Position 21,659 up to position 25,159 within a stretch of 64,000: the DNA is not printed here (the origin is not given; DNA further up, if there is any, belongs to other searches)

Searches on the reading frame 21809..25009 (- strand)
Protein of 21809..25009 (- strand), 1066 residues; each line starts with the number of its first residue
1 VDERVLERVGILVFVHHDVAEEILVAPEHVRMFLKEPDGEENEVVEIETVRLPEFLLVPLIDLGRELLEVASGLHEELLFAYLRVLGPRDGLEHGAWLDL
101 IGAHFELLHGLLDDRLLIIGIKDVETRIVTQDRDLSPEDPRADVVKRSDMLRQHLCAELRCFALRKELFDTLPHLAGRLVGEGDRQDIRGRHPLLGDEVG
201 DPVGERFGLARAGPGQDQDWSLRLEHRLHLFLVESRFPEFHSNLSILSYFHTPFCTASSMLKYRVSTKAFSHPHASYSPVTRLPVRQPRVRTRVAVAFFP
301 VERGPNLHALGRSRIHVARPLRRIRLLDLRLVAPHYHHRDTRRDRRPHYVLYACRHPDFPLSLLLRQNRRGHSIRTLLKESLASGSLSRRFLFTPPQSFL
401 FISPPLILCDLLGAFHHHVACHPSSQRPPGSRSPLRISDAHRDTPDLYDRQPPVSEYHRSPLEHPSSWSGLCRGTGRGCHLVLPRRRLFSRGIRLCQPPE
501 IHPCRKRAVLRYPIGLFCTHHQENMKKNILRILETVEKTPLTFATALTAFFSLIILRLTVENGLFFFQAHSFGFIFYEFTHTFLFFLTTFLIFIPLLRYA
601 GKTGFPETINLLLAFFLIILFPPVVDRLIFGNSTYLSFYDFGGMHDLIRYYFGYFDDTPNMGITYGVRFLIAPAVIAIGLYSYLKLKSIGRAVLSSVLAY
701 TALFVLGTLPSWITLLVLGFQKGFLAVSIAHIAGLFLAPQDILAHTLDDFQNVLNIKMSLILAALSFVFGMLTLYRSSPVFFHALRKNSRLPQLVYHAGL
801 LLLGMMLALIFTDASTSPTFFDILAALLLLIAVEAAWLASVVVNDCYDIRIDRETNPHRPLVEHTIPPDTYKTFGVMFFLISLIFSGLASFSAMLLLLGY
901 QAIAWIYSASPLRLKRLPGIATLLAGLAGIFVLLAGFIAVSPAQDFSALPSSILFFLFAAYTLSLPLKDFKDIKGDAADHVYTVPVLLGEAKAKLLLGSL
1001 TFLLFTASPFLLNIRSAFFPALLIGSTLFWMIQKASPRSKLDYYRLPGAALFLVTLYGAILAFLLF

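Call 93: search_protein_families(library=pfam, proteins=[window:21809-25009:-], max_evalue=0.00001)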
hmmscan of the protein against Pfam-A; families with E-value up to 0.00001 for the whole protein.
window:21809-25009:- (1066 aa): 1 family
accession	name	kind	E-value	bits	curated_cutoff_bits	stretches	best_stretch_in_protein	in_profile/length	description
PF01040.23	UbiA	-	4.9e-30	105.1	34.2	1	815-1032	11-229/250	UbiA prenyltransferase family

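Call 94: search_protein_families(library=pfam, proteins=[window:21809-25009:-], max_evalue=0.05)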
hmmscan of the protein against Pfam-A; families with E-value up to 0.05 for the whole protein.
window:21809-25009:- (1066 aa): 1 family
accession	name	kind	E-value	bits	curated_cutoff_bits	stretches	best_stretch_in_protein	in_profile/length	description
PF01040.23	UbiA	-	4.9e-30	105.1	34.2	1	815-1032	11-229/250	UbiA prenyltransferase family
